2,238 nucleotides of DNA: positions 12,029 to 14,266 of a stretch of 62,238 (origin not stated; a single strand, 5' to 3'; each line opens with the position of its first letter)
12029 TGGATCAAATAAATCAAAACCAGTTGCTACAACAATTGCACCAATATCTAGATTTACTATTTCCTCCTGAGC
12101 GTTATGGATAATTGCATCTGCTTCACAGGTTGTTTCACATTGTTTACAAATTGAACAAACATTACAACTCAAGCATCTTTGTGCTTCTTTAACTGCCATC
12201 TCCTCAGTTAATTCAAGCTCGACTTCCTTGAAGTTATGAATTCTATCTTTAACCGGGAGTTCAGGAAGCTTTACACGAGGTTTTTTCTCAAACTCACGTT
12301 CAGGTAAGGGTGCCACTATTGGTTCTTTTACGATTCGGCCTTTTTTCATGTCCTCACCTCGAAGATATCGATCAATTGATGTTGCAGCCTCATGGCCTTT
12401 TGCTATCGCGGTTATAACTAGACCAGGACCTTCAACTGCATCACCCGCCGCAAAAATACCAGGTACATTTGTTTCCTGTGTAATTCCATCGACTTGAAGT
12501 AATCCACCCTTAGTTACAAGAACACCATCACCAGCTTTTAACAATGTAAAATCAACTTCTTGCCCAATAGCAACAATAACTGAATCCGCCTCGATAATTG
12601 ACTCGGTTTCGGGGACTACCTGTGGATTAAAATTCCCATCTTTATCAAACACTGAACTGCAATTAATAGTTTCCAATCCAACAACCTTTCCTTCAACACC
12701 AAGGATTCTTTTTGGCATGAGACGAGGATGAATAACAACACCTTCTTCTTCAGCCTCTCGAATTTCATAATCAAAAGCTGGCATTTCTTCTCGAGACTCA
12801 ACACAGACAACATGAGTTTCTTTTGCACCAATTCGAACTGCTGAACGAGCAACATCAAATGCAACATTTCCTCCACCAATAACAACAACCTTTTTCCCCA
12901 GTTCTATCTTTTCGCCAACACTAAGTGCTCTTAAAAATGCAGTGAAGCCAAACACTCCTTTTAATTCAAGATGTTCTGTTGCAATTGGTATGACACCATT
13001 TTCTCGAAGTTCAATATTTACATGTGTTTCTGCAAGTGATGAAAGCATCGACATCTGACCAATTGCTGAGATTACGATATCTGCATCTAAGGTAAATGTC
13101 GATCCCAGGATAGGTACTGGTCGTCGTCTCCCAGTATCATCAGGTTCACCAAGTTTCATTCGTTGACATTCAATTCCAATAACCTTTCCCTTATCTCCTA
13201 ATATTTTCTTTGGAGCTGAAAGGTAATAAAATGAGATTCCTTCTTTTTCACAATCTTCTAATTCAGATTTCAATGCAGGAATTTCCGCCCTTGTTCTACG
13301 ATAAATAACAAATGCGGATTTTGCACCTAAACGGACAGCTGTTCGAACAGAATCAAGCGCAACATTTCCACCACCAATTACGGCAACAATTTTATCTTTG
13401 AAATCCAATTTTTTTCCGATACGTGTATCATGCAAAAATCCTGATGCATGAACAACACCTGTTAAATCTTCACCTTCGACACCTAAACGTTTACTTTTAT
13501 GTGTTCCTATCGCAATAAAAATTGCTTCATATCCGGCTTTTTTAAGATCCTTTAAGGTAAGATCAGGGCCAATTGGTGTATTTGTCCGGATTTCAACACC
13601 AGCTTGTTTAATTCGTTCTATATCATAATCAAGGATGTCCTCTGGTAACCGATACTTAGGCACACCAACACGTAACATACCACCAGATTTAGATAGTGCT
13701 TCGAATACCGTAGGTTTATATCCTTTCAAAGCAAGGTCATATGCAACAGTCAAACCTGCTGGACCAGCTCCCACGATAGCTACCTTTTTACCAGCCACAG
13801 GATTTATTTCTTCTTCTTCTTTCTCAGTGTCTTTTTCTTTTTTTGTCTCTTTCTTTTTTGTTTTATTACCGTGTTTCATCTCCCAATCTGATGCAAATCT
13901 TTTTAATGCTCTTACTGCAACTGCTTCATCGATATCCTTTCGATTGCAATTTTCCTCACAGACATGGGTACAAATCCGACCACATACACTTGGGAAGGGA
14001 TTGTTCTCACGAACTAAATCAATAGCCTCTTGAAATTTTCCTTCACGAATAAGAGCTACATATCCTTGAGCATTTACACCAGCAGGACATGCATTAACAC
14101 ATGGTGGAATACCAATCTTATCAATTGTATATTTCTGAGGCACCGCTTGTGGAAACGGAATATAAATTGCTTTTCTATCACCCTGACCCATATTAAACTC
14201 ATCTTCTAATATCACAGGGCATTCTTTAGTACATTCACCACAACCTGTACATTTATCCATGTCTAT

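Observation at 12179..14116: GltD/NfnB-like NAD(P)H module embedded inside the inserted-ferredoxin domain of an HdrA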

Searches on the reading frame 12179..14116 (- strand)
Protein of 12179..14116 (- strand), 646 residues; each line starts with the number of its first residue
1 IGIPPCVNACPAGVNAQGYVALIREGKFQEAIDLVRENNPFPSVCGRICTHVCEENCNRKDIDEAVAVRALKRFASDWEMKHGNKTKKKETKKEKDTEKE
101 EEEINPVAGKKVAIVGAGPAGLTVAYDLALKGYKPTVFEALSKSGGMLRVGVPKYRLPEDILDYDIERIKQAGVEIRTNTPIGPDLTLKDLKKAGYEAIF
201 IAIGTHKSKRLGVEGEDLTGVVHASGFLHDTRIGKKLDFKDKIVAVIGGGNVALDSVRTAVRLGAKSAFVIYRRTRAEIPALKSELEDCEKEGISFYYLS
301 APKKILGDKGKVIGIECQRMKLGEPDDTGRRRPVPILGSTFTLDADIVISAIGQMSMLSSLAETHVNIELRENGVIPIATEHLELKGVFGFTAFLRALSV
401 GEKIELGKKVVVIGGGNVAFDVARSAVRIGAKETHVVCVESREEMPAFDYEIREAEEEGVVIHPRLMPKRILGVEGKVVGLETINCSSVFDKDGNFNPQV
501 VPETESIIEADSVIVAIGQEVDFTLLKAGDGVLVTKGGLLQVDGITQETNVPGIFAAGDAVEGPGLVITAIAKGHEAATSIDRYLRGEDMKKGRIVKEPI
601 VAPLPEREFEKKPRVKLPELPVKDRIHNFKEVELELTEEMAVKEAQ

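Call 36: search_solved_structures(query=window:12275-14116:-, max_evalue=1e-40, show_alignments=5)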
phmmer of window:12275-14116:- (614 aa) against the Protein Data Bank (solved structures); distinct sequences matched with E-value up to 1e-40: 9.
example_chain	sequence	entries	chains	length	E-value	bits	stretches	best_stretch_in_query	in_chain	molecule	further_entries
9bov_A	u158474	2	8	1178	9.5e-109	367.6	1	4-356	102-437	Molybdopterin oxidoreductase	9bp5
9n5u_A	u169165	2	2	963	2.9e-107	362.8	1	3-355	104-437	NfnA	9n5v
8oh5_C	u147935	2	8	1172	2.1e-91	310.4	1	4-362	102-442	Formate dehydrogenase-O, major subunit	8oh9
5vj7_A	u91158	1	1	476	6.5e-83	282.3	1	4-354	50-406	Oxidoreductase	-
5jca_L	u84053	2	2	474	9.8e-82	278.4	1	4-354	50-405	NADH-dependent Ferredoxin:NADP Oxidoreductase (NfnI) subunit alpha | NADH-dependent Ferredoxin:NADP Oxidoreductase subunit alpha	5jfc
4ylf_B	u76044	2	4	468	6.2e-81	275.8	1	5-376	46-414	Dihydropyrimidine dehydrogenase subunit A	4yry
2vdc_G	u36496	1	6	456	3.6e-62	213.8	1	2-353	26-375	GLUTAMATE SYNTHASE [NADPH] SMALL CHAIN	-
6s6s_G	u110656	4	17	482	4.3e-62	213.6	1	2-353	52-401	Glutamate synthase [NADPH] small chain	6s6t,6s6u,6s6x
7mfm_I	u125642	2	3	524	4e-50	174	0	9-271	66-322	Glutamate synthase (NADPH) small chain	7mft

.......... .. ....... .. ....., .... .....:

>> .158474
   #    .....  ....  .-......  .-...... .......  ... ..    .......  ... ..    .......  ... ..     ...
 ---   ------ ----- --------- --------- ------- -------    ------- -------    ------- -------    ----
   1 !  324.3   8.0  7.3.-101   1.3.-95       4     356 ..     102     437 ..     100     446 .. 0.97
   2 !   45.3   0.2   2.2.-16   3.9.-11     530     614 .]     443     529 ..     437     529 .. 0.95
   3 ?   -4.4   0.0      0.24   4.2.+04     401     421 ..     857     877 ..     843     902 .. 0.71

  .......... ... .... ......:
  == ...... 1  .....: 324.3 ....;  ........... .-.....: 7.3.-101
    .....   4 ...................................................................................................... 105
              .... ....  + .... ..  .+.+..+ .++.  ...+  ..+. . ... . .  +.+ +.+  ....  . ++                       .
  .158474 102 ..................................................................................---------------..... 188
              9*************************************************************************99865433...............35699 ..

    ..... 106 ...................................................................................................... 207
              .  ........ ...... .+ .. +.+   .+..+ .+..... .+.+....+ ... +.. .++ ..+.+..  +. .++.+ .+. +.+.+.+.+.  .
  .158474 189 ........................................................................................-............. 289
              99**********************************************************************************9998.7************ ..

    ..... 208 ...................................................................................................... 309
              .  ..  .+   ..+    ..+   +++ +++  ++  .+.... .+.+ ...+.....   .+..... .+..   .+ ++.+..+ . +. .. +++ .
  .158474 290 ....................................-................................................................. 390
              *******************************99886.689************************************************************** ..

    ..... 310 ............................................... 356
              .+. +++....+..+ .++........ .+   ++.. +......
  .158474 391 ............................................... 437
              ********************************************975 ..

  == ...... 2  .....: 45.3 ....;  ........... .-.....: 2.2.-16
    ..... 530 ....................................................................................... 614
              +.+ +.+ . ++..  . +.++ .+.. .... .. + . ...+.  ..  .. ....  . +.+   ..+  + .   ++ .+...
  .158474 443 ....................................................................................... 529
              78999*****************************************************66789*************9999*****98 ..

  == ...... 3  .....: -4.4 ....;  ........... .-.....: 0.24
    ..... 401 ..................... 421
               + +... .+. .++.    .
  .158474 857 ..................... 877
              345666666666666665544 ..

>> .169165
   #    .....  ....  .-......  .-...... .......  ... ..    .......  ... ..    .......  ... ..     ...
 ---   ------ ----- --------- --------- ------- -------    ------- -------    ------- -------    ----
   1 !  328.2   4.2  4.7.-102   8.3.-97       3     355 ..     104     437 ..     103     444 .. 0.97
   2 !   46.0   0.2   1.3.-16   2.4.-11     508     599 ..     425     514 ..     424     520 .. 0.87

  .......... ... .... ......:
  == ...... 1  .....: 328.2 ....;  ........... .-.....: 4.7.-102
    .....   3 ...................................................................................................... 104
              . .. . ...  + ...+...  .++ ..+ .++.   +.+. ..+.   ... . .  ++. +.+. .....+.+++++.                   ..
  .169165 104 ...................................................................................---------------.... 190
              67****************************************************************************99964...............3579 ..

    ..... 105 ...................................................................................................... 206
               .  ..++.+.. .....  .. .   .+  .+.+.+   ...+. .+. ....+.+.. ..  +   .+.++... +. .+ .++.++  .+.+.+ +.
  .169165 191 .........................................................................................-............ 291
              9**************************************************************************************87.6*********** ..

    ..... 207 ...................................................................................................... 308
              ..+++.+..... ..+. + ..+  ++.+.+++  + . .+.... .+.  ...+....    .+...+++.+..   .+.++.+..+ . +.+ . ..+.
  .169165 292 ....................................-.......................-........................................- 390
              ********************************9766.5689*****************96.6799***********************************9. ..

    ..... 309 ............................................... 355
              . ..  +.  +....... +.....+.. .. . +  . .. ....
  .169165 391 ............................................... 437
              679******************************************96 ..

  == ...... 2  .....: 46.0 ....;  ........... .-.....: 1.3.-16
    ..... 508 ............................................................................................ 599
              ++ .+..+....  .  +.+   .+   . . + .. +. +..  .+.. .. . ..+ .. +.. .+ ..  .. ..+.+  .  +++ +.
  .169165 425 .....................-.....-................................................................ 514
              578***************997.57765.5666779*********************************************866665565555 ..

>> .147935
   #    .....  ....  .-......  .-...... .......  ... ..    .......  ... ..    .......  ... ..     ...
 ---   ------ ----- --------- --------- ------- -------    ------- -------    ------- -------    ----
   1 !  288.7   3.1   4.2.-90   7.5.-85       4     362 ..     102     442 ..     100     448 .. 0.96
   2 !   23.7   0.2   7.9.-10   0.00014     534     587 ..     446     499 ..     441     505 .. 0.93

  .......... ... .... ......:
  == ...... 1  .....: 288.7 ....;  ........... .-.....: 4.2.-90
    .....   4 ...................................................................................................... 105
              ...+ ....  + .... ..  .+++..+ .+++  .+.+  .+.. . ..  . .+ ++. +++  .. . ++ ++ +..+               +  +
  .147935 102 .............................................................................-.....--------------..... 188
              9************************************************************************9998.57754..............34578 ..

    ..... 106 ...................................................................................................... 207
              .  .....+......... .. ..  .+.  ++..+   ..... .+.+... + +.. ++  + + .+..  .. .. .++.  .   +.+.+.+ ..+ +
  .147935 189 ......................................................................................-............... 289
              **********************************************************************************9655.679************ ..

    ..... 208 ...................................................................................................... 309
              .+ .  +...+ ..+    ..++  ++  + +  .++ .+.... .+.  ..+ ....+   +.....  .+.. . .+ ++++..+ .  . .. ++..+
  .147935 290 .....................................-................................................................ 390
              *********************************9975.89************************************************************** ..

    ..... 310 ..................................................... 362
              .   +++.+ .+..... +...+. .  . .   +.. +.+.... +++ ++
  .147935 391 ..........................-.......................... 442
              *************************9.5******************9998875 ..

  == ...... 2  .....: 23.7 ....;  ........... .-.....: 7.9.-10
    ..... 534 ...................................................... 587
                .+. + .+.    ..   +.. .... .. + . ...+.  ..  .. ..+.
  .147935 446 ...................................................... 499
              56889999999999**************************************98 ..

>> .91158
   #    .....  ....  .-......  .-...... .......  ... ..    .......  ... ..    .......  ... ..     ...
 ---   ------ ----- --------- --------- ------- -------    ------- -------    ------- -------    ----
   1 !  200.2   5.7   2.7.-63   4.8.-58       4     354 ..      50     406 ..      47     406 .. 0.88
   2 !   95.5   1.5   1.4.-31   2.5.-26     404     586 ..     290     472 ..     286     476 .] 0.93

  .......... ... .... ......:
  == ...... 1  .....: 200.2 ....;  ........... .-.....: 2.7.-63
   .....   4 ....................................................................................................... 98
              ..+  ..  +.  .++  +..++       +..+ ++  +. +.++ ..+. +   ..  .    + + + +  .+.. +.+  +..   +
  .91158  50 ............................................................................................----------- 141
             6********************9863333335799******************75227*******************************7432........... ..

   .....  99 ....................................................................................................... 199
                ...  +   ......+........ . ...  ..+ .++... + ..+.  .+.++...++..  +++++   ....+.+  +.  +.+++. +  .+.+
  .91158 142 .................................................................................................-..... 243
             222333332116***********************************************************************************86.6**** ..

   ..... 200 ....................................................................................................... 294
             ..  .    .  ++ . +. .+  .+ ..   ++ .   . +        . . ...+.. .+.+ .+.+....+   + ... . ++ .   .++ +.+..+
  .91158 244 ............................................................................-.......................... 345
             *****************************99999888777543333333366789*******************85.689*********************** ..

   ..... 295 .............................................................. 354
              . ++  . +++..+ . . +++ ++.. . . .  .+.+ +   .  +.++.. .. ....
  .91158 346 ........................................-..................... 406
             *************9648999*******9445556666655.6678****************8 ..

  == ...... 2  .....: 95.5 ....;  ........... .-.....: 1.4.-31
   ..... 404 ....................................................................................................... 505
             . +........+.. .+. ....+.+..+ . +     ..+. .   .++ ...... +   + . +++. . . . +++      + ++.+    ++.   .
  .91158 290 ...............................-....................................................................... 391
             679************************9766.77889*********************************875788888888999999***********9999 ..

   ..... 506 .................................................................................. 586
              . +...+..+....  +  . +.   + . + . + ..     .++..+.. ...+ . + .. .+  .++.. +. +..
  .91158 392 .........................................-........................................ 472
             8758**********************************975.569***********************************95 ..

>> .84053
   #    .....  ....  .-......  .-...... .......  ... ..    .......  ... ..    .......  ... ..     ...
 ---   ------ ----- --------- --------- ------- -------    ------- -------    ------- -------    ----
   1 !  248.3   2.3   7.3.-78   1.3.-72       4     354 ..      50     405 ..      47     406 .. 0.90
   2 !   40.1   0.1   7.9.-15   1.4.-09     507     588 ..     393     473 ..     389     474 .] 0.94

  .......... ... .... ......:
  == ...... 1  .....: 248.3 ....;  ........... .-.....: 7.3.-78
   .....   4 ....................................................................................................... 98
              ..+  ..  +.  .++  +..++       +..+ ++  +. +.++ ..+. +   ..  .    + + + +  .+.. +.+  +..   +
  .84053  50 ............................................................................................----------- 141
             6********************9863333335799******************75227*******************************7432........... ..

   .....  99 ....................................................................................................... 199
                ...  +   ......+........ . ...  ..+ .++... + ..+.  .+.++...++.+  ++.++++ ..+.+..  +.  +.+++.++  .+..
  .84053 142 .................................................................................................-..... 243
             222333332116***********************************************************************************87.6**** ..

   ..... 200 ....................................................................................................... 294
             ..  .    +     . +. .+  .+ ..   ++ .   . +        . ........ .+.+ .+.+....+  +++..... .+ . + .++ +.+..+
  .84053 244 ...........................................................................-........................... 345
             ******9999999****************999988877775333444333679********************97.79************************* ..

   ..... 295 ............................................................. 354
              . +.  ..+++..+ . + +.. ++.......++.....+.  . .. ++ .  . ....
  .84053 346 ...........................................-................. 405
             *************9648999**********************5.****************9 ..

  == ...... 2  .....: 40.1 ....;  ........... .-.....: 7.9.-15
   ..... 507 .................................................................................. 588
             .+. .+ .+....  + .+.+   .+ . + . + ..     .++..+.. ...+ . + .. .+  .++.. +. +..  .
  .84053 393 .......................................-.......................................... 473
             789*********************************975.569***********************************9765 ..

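Call 58: search_protein_representatives(protein=window:12179-14116:-)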
Query: 646 residues. Proteins with E-value up to 0.001 (for the whole library): 25102; up to 1e-10: 13148; up to 1e-30: 4735. The best 150 are listed.
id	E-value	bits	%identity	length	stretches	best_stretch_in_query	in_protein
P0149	1.2e-144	499.5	78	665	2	407-645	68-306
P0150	7.1e-141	487.1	49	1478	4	2-365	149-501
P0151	1.5e-138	479.4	51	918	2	3-366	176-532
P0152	5.1e-134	464.4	46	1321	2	2-333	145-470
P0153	2.3e-132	459.0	51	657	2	394-645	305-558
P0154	3.9e-132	458.2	54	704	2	393-645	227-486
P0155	4.9e-132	457.9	51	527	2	5-376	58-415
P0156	1.0e-131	456.8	47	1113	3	2-370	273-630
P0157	1.5e-131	456.3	49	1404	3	2-359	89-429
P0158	1.4e-130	453.0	48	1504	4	2-356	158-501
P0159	2.0e-129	449.3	47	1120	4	2-237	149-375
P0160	2.8e-129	448.8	51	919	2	2-355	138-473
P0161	5.1e-128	444.6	49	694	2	2-365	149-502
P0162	7.9e-128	444.0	51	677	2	5-363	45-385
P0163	3.4e-127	441.9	49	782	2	4-355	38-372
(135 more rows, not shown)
